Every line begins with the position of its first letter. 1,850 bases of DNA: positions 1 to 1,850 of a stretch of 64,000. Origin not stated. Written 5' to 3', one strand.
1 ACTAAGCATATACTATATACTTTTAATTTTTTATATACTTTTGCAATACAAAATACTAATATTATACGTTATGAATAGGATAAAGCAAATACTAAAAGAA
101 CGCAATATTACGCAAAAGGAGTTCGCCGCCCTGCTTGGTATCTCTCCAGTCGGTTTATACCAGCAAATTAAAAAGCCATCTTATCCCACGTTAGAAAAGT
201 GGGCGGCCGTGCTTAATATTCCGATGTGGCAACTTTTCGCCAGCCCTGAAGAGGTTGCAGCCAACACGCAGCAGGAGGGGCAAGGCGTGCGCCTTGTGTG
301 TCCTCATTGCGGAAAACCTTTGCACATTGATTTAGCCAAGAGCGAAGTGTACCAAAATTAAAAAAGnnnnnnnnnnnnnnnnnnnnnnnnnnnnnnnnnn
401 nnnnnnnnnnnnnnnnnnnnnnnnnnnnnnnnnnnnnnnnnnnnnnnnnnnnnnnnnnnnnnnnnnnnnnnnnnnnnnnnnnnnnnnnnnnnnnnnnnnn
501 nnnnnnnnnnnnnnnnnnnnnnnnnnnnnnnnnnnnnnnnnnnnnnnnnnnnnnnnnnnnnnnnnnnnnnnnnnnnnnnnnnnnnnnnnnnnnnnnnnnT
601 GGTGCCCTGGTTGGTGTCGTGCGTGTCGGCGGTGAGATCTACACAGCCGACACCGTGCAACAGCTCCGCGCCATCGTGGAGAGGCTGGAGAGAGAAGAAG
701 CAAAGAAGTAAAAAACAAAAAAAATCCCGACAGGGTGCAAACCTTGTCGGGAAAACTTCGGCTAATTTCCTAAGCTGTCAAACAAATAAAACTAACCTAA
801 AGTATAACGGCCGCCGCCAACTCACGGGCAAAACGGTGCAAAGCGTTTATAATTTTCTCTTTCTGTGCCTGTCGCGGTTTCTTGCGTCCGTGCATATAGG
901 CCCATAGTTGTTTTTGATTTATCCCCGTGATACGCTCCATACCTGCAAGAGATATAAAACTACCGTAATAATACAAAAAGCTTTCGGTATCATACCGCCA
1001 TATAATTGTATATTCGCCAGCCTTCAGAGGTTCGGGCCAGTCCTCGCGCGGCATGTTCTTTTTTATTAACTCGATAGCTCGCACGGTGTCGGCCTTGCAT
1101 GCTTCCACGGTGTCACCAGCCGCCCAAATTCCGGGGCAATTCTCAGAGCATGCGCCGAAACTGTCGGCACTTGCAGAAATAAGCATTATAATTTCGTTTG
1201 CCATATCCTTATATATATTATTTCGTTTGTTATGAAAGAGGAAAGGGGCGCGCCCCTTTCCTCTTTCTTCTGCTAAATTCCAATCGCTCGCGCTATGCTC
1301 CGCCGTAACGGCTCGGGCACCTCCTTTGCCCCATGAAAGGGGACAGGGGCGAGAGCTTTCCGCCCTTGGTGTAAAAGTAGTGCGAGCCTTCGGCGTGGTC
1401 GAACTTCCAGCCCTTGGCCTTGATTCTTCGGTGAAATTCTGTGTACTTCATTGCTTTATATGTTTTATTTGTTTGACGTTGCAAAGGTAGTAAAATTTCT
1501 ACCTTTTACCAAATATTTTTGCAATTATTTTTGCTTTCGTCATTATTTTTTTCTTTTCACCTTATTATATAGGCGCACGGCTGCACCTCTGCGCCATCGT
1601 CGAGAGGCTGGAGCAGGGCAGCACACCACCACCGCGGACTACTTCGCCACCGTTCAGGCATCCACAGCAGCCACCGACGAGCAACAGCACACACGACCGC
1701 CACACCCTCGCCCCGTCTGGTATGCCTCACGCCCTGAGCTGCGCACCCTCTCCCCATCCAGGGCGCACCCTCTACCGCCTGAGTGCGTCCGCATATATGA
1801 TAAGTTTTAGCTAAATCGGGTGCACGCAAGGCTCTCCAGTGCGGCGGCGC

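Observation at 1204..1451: hicAB locus with frameshifted toxin and a 34-nt perfect palindrome in the intergenic spacer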

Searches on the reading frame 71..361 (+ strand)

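Call 57: search_protein_families(library=ncbifam, proteins=[window:71-361:+], max_evalue=0.1)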
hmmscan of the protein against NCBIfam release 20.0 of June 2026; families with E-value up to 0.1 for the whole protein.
window:71-361:+ (96 aa): 4 families
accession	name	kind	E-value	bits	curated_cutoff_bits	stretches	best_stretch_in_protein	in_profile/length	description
NF041951.1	phage_RstR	subfamily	0.0011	19.2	80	1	2-63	5-69/108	RstR family transcriptional repressor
NF041575.1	antitoxPezA_Strep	equivalog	0.052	13.5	290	1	3-29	5-31/158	type II toxin-antitoxin system antitoxin PezA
NF038384.1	zinc_YnfU_fam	subfamily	0.07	12.7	36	0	71-82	35-46/52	YnfU family zinc-binding protein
NF007257.0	PRK09706.1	subfamily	0.085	12.7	101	1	2-74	8-84/135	transcriptional repressor DicA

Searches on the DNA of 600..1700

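Call 73: search_rna_families(source=window, start=600, end=1700, threshold=evalue, max_evalue=1)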
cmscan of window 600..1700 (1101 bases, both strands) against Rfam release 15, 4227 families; matches with E-value up to 1: 3.
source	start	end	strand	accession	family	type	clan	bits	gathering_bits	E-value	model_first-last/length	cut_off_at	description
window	1232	1269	+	RF00870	mir-423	Gene; miRNA;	-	24.4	71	0.027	1-81/81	no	mir-423 microRNA precursor family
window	1231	1270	+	RF03629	mir-641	Gene; miRNA;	-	23.5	100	0.094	1-98/98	no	mir-641 microRNA precursor family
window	717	765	-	RF02399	NsiR1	Gene; sRNA;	-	23.4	39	0.048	1-60/60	no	Nitrogen stress-induced RNA 1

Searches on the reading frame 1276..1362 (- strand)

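Call 7: search_protein_families(library=pfam, proteins=[window:1276-1362:-], max_evalue=1)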
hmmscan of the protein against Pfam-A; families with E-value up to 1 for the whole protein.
seq(29 aa): 2 families
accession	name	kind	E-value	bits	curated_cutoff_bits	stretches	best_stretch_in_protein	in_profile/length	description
PF07927.17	HicA_toxin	-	0.0017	18.9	27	1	5-29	34-58/58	HicA toxin of bacterial toxin-antitoxin,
PF22474.2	Ago_Mid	-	0.15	12.6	27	1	3-28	19-44/118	Argonaute, middle domain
